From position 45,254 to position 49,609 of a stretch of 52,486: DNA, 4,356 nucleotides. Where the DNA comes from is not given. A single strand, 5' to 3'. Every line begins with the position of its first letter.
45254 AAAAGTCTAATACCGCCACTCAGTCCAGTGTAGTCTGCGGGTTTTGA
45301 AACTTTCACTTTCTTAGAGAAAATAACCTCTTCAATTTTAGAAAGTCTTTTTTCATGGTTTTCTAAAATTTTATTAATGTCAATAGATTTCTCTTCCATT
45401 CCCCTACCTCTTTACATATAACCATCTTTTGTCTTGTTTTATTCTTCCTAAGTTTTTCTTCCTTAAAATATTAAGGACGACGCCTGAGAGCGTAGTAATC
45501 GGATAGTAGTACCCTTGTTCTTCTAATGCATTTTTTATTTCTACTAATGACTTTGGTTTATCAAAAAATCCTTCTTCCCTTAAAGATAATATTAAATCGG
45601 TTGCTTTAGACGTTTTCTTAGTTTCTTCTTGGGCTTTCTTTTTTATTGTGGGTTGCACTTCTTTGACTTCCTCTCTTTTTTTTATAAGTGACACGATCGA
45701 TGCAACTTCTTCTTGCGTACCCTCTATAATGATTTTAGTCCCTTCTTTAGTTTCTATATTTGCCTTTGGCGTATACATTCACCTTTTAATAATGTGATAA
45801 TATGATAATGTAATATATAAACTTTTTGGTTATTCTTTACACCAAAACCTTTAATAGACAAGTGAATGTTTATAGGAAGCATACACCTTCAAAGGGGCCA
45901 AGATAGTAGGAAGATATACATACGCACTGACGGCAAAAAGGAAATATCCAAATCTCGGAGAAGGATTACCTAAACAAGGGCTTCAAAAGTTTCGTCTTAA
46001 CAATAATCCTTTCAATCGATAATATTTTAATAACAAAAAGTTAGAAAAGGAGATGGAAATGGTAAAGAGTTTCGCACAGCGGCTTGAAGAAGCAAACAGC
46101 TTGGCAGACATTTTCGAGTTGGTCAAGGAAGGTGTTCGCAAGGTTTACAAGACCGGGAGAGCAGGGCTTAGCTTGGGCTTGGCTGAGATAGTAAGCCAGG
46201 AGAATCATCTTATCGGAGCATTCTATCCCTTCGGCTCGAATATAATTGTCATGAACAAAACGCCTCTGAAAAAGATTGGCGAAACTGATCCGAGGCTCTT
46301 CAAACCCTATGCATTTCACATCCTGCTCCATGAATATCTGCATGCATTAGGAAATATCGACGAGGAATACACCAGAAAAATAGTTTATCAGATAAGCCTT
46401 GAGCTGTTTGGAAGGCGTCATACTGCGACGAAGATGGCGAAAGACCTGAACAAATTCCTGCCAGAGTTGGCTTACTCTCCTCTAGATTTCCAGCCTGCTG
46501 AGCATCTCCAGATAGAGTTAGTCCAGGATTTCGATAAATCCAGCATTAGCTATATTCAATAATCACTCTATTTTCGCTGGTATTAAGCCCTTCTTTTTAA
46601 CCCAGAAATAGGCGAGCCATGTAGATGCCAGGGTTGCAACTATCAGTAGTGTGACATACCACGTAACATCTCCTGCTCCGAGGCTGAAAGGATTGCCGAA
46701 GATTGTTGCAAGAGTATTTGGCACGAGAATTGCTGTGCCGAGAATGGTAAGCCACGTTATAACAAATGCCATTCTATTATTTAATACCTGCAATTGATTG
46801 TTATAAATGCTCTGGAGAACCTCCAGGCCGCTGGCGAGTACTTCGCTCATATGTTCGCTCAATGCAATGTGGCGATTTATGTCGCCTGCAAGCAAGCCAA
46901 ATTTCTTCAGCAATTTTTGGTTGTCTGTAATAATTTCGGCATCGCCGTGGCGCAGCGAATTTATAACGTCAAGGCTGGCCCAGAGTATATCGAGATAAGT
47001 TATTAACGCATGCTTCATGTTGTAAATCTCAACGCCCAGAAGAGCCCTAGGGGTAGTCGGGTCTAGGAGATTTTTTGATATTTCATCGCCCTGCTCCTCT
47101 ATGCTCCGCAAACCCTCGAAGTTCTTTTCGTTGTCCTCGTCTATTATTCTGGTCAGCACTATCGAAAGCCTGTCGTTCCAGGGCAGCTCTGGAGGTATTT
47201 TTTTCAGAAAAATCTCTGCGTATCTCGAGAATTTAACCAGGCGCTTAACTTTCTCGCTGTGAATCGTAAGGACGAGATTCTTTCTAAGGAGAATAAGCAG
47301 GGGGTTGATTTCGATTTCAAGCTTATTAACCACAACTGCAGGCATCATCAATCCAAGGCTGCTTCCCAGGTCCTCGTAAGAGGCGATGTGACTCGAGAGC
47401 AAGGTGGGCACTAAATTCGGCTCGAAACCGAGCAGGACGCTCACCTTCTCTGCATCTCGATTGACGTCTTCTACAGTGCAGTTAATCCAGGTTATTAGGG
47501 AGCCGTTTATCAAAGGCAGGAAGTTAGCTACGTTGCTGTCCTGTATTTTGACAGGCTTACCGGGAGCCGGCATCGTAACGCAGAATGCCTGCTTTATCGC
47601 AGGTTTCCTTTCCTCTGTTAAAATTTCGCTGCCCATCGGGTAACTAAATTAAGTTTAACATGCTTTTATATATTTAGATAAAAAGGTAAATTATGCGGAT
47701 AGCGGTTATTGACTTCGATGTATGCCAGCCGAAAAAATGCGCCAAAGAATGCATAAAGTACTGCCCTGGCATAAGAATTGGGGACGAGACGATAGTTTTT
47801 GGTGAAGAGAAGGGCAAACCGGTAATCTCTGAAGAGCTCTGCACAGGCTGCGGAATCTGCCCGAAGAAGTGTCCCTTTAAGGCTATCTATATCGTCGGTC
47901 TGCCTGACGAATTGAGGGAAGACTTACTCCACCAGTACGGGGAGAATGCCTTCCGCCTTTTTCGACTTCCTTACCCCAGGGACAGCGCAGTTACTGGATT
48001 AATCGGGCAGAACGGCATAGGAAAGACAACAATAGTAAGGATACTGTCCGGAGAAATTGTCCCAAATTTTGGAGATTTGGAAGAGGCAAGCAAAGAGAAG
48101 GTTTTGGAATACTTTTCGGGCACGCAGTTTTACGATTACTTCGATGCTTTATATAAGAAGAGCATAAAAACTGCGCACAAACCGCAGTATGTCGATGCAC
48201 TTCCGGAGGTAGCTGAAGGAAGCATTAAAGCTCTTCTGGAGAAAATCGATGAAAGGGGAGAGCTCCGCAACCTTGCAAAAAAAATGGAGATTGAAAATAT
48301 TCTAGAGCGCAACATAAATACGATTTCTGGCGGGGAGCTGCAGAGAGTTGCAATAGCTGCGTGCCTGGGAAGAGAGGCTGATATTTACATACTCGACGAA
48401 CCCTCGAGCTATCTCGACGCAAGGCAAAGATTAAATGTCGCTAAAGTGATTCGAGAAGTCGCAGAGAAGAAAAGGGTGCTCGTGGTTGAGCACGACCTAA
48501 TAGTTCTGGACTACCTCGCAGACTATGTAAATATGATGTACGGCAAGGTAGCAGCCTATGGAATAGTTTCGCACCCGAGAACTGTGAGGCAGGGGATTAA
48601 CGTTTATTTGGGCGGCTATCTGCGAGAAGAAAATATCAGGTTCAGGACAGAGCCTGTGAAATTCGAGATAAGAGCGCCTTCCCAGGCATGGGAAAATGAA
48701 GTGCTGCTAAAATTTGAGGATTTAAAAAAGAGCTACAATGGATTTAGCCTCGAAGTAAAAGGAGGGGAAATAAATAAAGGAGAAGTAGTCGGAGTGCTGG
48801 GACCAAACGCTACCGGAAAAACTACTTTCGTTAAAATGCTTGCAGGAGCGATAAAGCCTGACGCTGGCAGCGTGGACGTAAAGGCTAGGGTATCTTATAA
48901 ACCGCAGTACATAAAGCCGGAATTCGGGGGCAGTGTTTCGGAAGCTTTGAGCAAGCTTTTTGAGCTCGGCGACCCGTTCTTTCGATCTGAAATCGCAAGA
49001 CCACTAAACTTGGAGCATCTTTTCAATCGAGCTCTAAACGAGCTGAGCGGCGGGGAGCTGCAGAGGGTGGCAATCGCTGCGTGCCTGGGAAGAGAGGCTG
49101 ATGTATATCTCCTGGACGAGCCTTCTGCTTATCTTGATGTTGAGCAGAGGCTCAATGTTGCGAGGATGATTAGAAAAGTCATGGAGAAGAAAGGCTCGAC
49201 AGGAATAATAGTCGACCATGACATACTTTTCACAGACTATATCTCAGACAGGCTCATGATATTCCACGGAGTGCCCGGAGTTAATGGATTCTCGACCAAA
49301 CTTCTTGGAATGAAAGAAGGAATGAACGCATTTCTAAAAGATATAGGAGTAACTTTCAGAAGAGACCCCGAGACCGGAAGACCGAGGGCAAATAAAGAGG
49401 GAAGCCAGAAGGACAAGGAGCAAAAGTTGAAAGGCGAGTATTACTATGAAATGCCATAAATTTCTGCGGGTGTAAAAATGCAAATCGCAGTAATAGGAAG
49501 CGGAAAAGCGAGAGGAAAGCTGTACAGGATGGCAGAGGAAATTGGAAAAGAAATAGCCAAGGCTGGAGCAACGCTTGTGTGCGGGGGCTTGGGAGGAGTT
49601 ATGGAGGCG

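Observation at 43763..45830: AT-rich four-gene operon of modular paralogous winged-helix proteins plus a HEPN-like/wHTH protein, a candidate uncharacterised system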

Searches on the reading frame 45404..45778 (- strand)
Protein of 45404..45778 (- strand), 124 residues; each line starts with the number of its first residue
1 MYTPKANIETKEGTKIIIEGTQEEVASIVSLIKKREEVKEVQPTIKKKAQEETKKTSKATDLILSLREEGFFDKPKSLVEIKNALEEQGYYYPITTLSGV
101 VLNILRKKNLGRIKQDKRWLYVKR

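Call 3: search_protein_families(library=pfam, proteins=[window:45404-45778:-], max_evalue=1)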
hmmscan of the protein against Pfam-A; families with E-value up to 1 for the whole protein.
window:45404-45778:- (124 aa): 2 families
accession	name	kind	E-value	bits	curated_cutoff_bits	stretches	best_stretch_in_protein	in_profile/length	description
PF18075.7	FtsX_ECD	-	0.082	14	23.5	1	21-65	12-58/96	FtsX extracellular domain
PF23052.1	KH_N4BP1_2nd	-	0.13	12.7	27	1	5-59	33-87/120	N4BP1, second type I KH-domain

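Call 4: search_protein_families(library=padloc, proteins=[window:45404-45778:-], max_evalue=1)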
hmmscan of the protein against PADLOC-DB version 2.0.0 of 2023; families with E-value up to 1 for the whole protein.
window:45404-45778:- (124 aa): 0 families

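Call 5: search_protein_families(library=ncbifam, proteins=[window:45404-45778:-], max_evalue=1)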
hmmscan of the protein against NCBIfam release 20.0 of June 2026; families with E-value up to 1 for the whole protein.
window:45404-45778:- (124 aa): 2 families
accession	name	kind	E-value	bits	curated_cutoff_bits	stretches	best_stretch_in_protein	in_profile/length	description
TIGR02478.1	6PF1K_euk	equivalog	0.025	12.8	708.4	1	11-87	303-379/744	6-phosphofructokinase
TIGR00439.2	FtsX_Gneg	equivalog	0.061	12.5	255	1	21-69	65-113/292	permease-like cell division protein FtsX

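Call 6: search_protein_families(library=phrogs, proteins=[window:45404-45778:-], max_evalue=1)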
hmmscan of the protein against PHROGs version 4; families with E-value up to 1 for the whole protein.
window:45404-45778:- (124 aa): 3 families
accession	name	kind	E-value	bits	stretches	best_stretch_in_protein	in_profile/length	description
phrog_10973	-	unknown function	0.11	13.6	1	15-42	2-29/48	-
phrog_13917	-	unknown function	0.11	13.5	1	45-76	27-58/63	-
phrog_5041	-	unknown function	0.59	11.3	0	104-121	16-34/66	-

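Call 90: search_solved_structures(query=A9, max_evalue=1)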
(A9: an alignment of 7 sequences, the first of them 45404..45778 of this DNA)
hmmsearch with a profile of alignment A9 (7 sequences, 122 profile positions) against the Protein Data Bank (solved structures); distinct sequences matched with E-value up to 1: 9.
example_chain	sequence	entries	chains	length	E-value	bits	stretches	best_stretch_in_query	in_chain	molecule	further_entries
6s0x_v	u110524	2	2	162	0.1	16.1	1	3-88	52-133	Ribosome hibernation promoting factor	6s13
1p6r_A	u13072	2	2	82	0.15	15.6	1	77-120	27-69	Penicillinase repressor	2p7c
9ges_A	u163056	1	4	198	0.25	14.9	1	7-51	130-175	E3 ubiquitin-protein ligase CCNB1IP1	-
2pn2_A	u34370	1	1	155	0.29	14.6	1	7-43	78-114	Uncharacterized protein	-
3ihq_A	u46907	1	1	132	0.63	13.6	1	52-103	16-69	Regulatory protein spx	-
3gfk_A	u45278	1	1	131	0.82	13.2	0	53-103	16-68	Regulatory protein spx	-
6ghb_A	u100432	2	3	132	0.83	13.2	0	53-103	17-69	Regulatory protein Spx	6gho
1z3e_A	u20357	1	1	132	0.83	13.2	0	53-103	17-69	Regulatory protein spx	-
8qad_A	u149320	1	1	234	0.87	13.1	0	21-66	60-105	sc-apCC-6-LLIA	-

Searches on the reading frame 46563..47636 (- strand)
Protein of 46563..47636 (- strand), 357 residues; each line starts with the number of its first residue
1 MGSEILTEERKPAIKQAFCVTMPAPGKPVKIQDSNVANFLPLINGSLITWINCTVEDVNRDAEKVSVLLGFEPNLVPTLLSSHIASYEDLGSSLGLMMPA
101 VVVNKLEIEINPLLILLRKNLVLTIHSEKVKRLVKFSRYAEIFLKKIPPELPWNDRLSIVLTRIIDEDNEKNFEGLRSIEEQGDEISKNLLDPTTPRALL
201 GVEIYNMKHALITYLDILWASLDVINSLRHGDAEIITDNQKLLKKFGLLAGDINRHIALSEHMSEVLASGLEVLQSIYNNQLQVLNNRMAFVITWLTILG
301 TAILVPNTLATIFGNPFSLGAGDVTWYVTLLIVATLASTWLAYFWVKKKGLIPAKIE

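Call 101: search_protein_families(library=pfam, proteins=[window:46563-47636:-], max_evalue=0.00001)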
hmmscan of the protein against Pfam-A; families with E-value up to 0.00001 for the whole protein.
window:46563-47636:- (357 aa): 1 family
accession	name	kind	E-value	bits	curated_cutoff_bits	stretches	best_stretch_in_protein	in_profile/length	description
PF01544.23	CorA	-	2.5e-28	99.7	27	1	48-348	4-292/292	CorA-like Mg2+ transporter protein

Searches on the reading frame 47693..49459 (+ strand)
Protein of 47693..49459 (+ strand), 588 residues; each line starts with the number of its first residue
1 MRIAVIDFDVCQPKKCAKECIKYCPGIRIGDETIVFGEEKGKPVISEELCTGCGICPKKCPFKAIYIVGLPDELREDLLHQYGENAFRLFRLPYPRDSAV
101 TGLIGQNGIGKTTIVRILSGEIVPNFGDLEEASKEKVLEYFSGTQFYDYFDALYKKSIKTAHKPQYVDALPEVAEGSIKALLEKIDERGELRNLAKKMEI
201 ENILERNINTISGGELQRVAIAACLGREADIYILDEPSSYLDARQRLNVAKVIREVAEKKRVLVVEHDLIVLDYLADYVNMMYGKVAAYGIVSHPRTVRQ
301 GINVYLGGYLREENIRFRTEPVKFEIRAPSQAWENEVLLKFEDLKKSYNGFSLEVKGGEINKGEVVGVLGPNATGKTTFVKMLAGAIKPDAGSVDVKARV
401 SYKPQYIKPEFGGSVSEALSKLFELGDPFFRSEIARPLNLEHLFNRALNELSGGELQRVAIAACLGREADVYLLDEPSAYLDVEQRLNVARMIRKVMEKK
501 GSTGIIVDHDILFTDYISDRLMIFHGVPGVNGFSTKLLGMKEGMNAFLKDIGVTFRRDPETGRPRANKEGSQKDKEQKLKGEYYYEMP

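Call 76: find_related_loci(query=window:47693-49459:+, collection=genome_contigs, flank=6000)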
Query window:47693-49459:+ (588 aa) in genome_contigs; peptide patterns used: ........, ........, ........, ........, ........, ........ (x = any residue, [..] = any of these).
289 stretches matched a pattern; 214 encode a relative of the query (tblastn E <= 1e-3); the best 80 are kept; 80 distinct loci.
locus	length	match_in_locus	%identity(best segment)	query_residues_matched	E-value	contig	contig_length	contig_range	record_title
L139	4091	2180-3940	90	1-588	0e+0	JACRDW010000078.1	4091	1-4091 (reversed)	MAG: Methanobacteriota archaeon isolate NC_groundwater_1682_Pr3_B-0.1um_46_15 SR-2_scaffold_141_1705820, whole genome sh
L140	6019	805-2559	73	1-585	0e+0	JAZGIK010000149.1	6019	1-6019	MAG: Candidatus Hydrothermarchaeaceae archaeon isolate SCS8bin.11 SCS8bin.11_149, whole genome shotgun sequence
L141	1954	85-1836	70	1-585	0e+0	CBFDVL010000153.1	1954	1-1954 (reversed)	MAG TPA_asm: uncultured archaeon isolate SRR6823440_concoct_69 genome assembly, contig: ERZ650341.42943, whole genome sh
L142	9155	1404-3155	70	1-585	0e+0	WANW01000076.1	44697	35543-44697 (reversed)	MAG: Candidatus Hydrothermarchaeota archaeon isolate S141_67_esom k151_337241, whole genome shotgun sequence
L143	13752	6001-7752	69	1-585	0e+0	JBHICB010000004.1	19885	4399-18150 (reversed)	MAG: Candidatus Hydrothermarchaeales archaeon isolate FS_2_bin.2 NODE_269_length_19885_cov_4.504034, whole genome shotgu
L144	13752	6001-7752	69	1-585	0e+0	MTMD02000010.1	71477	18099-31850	MAG: Candidatus Pyrohabitans jungbluthii isolate JdFR-16 NRA7_88_296_length_71477_cov_559, whole genome shotgun sequence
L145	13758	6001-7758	69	1-585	0e+0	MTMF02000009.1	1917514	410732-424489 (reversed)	MAG: Candidatus Hydrothermarchaeum profundi isolate JdFR-18 NRA7_48_1_length_1917514_cov_72, whole genome shotgun sequen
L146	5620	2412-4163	68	1-586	0e+0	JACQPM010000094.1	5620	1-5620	MAG: Methanobacteriota archaeon isolate NC_groundwater_1307_Ag_S-0.2um_61_78 S_p2_S4_coassembly_k141_2272664, whole geno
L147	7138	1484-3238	68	1-585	0e+0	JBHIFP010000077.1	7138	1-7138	MAG: Candidatus Hydrothermarchaeales archaeon isolate b1.sp1_bin.18 NODE_3200_length_7138_cov_11.328392, whole genome sh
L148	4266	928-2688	67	1-586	0e+0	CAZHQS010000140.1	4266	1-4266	MAG TPA_asm: Candidatus Hydrothermarchaeota archaeon isolate SRP216583_co1_155 genome assembly, contig: NODE_23804_lengt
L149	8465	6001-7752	67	1-585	0e+0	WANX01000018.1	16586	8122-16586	MAG: Candidatus Hydrothermarchaeota archaeon isolate S141_78_esom k151_12992, whole genome shotgun sequence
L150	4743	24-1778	66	1-587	0e+0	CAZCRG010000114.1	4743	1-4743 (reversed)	MAG TPA_asm: Candidatus Hydrothermarchaeota archaeon isolate binchicken_co64_34 genome assembly, contig: NODE_11673_leng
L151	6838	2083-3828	68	1-582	0e+0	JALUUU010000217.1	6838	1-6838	MAG: archaeon isolate 128-326_metabat1_scaf2bin.045 128-326_scaffold_6198_c1, whole genome shotgun sequence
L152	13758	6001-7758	66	1-585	0e+0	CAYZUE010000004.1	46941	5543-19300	MAG TPA_asm: Candidatus Hydrothermarchaeota archaeon isolate binchicken_co48_556 genome assembly, contig: NODE_1012_leng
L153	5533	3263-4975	67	1-572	0e+0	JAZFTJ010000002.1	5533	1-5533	MAG: Candidatus Hydrothermarchaeales archaeon isolate BS2bin.30 BS2bin.30_2, whole genome shotgun sequence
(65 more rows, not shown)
